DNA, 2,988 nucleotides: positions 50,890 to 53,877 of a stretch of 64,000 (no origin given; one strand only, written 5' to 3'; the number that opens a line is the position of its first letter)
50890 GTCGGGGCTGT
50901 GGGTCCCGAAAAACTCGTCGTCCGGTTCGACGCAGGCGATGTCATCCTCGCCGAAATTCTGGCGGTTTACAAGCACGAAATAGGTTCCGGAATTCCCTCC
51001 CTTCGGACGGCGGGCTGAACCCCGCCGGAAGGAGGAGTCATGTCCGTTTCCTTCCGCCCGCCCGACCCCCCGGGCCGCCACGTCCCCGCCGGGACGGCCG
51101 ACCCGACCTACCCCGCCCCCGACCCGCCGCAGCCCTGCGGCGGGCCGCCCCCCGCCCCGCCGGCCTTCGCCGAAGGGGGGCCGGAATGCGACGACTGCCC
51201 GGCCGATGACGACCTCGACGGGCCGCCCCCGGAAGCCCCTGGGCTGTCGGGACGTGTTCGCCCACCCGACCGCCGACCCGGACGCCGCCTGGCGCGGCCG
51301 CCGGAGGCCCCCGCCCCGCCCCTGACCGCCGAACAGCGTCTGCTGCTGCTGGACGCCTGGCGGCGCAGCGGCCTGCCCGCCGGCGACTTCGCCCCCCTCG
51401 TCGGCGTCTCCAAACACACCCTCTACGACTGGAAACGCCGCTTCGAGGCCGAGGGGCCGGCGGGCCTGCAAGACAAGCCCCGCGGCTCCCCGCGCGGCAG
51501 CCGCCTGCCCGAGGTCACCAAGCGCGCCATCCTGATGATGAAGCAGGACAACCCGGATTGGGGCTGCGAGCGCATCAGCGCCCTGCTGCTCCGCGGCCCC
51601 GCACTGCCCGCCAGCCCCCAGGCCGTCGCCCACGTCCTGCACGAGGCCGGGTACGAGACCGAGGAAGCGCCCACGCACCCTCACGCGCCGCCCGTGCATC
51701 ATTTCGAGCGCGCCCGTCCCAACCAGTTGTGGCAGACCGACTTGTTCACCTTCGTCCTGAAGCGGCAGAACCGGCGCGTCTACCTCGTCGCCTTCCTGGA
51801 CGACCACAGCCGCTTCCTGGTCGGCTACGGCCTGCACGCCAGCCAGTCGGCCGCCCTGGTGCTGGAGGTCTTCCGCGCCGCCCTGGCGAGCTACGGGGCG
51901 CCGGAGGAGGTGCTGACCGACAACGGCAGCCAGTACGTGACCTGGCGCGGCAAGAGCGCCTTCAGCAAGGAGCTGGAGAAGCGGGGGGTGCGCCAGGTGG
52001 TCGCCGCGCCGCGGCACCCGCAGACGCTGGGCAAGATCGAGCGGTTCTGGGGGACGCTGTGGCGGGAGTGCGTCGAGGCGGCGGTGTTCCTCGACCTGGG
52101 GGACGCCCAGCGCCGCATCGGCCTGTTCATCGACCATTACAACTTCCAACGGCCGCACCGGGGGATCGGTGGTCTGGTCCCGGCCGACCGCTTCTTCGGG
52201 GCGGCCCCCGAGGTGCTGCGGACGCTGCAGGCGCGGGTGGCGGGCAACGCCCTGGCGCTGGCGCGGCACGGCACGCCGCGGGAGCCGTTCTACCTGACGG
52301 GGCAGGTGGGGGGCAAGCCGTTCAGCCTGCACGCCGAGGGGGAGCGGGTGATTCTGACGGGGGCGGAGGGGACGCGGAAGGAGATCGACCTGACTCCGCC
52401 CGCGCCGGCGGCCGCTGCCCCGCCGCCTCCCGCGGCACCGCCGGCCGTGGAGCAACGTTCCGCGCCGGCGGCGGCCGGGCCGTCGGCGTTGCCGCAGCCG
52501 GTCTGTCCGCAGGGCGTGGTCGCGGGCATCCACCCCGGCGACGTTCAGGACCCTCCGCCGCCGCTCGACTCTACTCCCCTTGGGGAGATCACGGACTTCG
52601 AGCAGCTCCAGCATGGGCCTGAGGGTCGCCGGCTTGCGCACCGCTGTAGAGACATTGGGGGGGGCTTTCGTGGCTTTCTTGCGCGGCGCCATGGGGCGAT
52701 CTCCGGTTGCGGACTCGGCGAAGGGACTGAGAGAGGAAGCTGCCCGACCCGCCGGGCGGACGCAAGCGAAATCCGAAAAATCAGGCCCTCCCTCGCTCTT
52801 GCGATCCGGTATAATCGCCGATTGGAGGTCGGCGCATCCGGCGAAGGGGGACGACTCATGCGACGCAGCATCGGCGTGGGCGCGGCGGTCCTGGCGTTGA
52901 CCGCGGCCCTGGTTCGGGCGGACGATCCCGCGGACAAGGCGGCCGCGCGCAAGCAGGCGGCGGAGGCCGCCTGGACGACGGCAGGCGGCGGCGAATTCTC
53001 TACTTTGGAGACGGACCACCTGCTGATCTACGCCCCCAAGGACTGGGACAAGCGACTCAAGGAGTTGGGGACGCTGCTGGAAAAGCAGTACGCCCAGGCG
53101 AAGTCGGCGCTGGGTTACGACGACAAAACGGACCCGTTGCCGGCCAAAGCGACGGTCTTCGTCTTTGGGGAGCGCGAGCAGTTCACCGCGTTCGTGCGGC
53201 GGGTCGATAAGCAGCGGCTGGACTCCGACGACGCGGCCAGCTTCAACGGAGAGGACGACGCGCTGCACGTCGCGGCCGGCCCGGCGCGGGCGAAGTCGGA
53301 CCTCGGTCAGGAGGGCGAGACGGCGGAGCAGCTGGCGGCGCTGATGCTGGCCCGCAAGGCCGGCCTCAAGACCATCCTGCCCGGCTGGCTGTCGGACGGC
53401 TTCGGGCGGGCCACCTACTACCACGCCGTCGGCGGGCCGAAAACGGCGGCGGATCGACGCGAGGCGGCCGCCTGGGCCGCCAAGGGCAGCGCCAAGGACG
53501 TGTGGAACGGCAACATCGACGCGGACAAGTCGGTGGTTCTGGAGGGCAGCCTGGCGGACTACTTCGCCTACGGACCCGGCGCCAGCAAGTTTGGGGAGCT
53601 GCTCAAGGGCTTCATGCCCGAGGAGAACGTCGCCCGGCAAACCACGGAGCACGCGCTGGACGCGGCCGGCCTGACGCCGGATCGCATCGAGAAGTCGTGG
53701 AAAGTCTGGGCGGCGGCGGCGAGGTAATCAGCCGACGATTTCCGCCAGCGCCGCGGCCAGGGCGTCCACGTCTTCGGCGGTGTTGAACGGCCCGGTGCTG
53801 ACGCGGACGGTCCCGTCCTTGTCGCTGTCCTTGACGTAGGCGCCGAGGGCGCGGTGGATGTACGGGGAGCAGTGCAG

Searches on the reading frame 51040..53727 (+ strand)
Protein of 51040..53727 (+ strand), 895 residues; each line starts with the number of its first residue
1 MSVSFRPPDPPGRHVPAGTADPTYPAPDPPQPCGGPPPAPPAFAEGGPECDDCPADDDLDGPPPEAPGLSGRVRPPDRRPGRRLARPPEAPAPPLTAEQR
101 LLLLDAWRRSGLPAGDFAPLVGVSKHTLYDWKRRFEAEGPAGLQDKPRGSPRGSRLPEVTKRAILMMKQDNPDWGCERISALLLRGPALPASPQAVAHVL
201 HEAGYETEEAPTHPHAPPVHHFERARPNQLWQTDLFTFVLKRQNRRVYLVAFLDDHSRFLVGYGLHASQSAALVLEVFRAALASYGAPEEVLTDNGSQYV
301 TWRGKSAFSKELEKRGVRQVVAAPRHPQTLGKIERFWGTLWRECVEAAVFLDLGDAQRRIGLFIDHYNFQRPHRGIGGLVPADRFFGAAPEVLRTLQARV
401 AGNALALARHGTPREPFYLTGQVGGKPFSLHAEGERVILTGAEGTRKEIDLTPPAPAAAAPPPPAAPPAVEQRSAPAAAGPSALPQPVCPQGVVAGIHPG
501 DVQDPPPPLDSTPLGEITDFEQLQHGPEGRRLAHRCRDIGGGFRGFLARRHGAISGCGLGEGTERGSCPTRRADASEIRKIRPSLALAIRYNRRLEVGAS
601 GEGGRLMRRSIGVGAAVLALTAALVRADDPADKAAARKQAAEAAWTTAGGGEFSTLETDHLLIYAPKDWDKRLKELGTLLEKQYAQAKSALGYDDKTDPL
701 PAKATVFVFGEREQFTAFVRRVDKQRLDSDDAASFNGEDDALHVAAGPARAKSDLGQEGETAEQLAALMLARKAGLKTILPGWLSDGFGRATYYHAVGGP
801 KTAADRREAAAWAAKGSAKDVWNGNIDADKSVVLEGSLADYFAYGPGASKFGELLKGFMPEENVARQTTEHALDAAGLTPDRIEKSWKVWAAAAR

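Call 9: search_protein_families(library=pfam, proteins=[window:51040-53727:+], max_evalue=0.1)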
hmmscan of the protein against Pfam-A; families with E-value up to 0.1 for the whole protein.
window:51040-53727:+ (895 aa): 9 families
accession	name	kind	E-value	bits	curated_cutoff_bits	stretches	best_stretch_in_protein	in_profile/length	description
PF00665.32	rve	-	7.5e-20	71.5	32.6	1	225-327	2-102/102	Integrase core domain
PF13683.12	rve_3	-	1.4e-14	54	26.5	1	316-381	2-67/67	Integrase core domain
PF13565.12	HTH_32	-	1.3e-12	48.5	33.7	1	127-199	1-72/73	Homeodomain-like domain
PF13518.12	HTH_28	-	3.8e-09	36.9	25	1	99-149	1-50/52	Helix-turn-helix domain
PF13551.12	HTH_29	-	1.6e-08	35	28.1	1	120-158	21-60/64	Winged helix-turn helix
PF13384.12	HTH_23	-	3.6e-07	30.2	24.6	1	96-143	3-49/50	Homeodomain-like domain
PF24764.1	rva_4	-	1.3e-06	28.8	26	1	224-347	4-119/194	Integrase core domain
PF13333.12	rve_2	-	0.0089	16.6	22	1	334-382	1-49/56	Integrase core domain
PF01527.26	HTH_Tnp_1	-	0.013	16.2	24.1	1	108-146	20-57/75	Transposase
